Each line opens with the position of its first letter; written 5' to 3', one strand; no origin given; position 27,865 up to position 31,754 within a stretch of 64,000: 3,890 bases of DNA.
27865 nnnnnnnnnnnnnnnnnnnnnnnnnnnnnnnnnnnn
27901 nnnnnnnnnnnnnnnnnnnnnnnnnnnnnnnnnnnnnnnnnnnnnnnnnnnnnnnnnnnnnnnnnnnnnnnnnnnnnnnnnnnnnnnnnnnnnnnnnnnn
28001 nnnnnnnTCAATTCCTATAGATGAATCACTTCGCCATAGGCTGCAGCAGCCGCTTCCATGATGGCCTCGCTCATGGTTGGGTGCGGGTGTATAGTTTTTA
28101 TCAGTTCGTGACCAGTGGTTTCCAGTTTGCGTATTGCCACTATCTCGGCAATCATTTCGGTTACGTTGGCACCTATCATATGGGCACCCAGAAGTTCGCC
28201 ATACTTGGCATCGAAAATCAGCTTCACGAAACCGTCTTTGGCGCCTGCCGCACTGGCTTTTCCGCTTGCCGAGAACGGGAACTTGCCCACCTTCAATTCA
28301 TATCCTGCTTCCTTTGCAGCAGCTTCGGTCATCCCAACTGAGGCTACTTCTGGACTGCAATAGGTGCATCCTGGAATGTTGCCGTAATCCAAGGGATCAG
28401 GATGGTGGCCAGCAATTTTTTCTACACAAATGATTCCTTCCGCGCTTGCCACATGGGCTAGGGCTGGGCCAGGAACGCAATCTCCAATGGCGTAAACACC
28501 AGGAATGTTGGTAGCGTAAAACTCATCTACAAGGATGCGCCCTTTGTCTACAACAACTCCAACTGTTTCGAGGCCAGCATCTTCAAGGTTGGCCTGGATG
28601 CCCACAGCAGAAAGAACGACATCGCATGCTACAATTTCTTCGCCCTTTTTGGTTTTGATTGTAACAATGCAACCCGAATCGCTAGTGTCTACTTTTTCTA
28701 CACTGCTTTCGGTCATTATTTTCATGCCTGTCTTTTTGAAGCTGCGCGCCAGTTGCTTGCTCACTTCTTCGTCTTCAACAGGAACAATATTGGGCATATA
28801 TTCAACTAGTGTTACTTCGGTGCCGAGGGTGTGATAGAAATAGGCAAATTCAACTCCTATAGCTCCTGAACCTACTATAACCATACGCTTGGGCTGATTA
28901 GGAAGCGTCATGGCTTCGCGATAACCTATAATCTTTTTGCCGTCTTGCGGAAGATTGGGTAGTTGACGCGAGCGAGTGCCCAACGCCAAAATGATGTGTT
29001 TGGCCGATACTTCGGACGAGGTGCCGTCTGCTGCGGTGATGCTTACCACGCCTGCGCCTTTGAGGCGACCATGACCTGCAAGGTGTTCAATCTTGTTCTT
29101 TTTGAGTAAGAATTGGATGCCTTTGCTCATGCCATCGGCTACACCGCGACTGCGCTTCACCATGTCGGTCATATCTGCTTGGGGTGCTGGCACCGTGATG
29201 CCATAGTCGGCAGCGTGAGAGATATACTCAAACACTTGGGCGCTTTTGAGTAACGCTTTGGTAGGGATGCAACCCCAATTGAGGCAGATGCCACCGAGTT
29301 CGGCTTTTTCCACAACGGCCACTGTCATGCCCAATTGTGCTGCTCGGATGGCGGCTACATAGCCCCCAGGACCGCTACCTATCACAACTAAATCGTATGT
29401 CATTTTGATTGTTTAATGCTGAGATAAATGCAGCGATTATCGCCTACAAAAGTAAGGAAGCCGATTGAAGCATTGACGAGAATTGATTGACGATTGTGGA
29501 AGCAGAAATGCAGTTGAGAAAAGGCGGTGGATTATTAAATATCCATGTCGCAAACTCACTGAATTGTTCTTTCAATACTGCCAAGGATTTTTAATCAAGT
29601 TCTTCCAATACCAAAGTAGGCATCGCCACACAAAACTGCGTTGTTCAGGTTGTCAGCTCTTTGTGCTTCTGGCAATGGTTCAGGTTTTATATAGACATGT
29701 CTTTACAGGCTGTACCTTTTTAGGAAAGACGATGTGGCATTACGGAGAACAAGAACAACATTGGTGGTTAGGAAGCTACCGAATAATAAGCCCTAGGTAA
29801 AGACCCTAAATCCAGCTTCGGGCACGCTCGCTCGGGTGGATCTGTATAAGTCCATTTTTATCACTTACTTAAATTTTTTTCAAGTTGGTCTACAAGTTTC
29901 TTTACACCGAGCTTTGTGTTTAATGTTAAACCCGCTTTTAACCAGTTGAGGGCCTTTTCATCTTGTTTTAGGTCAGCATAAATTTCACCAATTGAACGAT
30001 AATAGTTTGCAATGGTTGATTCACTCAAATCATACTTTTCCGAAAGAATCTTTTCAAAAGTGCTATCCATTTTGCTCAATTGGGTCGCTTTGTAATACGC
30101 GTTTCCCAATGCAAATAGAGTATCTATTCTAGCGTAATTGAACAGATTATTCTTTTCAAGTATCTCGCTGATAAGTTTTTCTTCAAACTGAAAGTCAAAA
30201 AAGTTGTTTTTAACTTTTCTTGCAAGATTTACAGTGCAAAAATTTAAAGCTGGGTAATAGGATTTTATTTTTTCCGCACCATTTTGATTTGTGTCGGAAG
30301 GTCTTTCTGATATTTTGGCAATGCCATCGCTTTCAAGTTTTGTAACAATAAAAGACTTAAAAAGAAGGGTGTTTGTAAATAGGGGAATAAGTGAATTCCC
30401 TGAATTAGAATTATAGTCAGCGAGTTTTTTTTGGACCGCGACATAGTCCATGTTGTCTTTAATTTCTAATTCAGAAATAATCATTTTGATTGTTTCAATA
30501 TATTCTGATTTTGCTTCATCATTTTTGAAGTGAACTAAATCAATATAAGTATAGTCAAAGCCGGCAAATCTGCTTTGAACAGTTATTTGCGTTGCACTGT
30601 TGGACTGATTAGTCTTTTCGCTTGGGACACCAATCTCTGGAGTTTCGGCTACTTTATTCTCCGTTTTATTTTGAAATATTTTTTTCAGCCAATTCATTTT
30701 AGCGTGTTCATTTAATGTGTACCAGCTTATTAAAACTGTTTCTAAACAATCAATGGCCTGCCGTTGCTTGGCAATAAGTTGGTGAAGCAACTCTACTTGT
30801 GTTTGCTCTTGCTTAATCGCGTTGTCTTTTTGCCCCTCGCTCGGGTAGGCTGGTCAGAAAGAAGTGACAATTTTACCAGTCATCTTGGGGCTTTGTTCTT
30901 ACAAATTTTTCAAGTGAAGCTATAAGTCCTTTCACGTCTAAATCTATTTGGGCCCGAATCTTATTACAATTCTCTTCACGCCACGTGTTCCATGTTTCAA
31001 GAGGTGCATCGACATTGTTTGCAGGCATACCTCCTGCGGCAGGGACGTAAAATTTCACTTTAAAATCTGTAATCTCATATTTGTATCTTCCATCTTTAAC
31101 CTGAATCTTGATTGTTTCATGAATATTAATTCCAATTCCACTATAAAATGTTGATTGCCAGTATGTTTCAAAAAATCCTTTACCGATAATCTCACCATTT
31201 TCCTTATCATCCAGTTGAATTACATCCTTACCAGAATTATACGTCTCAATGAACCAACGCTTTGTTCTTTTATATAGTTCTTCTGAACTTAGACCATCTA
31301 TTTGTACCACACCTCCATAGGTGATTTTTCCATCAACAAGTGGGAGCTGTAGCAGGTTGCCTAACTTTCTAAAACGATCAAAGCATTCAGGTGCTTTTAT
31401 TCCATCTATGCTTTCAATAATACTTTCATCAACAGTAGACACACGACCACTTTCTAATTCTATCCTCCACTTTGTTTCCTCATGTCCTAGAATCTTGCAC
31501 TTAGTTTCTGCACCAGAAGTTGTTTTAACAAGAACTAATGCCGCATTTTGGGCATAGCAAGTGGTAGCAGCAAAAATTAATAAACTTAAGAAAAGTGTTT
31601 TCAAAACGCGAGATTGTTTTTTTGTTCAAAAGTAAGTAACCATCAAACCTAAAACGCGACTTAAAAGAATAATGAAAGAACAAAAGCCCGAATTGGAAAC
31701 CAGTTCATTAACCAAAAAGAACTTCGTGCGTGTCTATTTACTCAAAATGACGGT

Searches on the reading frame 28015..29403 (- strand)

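Call 3: search_protein_families(library=pfam, proteins=[window:28015-29403:-], max_evalue=1)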
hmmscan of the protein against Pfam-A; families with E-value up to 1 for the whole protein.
window:28015-29403:- (462 aa): 19 families
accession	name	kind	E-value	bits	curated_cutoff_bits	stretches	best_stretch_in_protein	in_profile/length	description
PF07992.20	Pyr_redox_2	-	4.2e-70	236.9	26.1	1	3-323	1-291/291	Pyridine nucleotide-disulphide oxidoreductase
PF02852.28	Pyr_redox_dim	-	1.6e-38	131.7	25.3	1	343-452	1-110/110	Pyridine nucleotide-disulphide oxidoreductase, dimerisation domain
PF00070.33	Pyr_redox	-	3.9e-23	82.2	22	1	173-252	1-80/82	Pyridine nucleotide-disulphide oxidoreductase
PF13738.12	Pyr_redox_3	-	1.6e-14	54.3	30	2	129-307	120-305/305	Pyridine nucleotide-disulphide oxidoreductase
PF01266.30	DAO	-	8.8e-10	39.1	27.9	2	209-274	146-209/353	FAD dependent oxidoreductase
PF00890.30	FAD_binding_2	-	9.1e-10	38.7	20.4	1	4-43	1-40/414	FAD binding domain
PF03486.20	HI0933_like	-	1.9e-08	34.5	50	2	4-35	2-33/244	HI0933-like protein Rossmann domain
PF13450.12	NAD_binding_8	-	2.4e-08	34.5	21.9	2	7-40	1-35/68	NAD(P)-binding Rossmann-like domain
PF12831.13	FAD_oxidored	-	1.3e-07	31.7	27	1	4-39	1-37/416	FAD dependent oxidoreductase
PF13434.12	Lys_Orn_oxgnase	-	6.8e-06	25.9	21.3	1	88-216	104-235/339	L-lysine 6-monooxygenase/L-ornithine 5-monooxygenase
PF01134.28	GIDA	-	4.5e-05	23.1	22.1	1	4-91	1-86/391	Glucose inhibited division protein A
PF02826.25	2-Hacid_dh_C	-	0.00025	20.9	25.1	1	160-211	25-77/178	D-isomer specific 2-hydroxyacid dehydrogenase, NAD binding domain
PF02737.24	3HCDH_N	-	0.0011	19.4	22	1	175-267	3-86/180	3-hydroxyacyl-CoA dehydrogenase, NAD binding domain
PF01494.25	FAD_binding_3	-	0.0019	18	22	1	4-34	3-33/349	FAD binding domain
PF13478.12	XdhC_C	-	0.019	15.9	29.7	0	174-225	1-45/125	XdhC Rossmann domain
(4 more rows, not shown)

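Call 4: search_protein_families(library=ncbifam, proteins=[window:28015-29403:-], max_evalue=1)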
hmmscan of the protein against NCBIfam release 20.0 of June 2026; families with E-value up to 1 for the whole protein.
window:28015-29403:- (462 aa): 162 families (the best 25 are shown)
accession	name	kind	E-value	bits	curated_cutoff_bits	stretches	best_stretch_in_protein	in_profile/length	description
TIGR01350.1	lipoamide_DH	equivalog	3.4e-172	573.3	408.8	1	3-461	2-460/461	dihydrolipoyl dehydrogenase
NF003585.0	PRK05249.1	equivalog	2.7e-95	319.7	465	1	2-456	6-458/464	Si-specific NAD(P)(+) transhydrogenase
TIGR02053.1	MerA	equivalog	1.8e-92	310.8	454.45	1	3-459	1-457/465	mercury(II) reductase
NF005883.0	PRK07845.1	equivalog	1.1e-89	301.5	479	1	4-454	4-458/466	NAD(P)H-quinone dehydrogenase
NF004776.0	PRK06116.1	equivalog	8.5e-88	295.3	480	1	2-447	4-445/450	glutathione-disulfide reductase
NF004991.0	PRK06370.1-3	subfamily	1.4e-84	284.5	620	1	2-454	35-486/509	FAD-containing oxidoreductase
NF004992.0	PRK06370.1-4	equivalog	2.8e-84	283.2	629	1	2-448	4-448/459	FAD-containing oxidoreductase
NF004947.0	PRK06292.2-5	equivalog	1.9e-82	277.6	592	1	2-453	3-456/474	dihydrolipoyl dehydrogenase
NF004946.0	PRK06292.2-4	subfamily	4.9e-82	276.2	634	1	2-452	3-467/487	dihydrolipoyl dehydrogenase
NF004945.0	PRK06292.2-3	equivalog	8.1e-82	275.5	494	1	3-449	4-446/457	dihydrolipoyl dehydrogenase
NF005884.0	PRK07846.1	equivalog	5e-80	269.3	501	1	2-451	3-447/454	mycothione reductase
NF004943.0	PRK06292.2-1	equivalog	1.2e-79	268.2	432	1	2-453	3-453/456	dihydrolipoyl dehydrogenase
TIGR01424.1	gluta_reduc_2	equivalog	3e-79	266.7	606.05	1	3-448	3-442/446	glutathione-disulfide reductase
TIGR03452.1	mycothione_red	equivalog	1.8e-74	251.2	635.65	1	2-451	2-448/452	mycothione reductase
TIGR01421.1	gluta_reduc_1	equivalog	1.4e-73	248.6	556.15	1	2-448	2-446/450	glutathione-disulfide reductase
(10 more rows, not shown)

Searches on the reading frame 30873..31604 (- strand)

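Call 54: search_protein_families(library=pfam, proteins=[window:30873-31604:-], max_evalue=0.00001)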
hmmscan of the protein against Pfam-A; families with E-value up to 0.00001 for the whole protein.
window:30873-31604:- (243 aa): 1 family
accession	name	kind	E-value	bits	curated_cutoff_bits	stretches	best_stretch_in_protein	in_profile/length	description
PF14730.11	DUF4468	-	6.9e-18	65.3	22.6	1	98-183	3-90/92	Domain of unknown function (DUF4468) with TBP-like fold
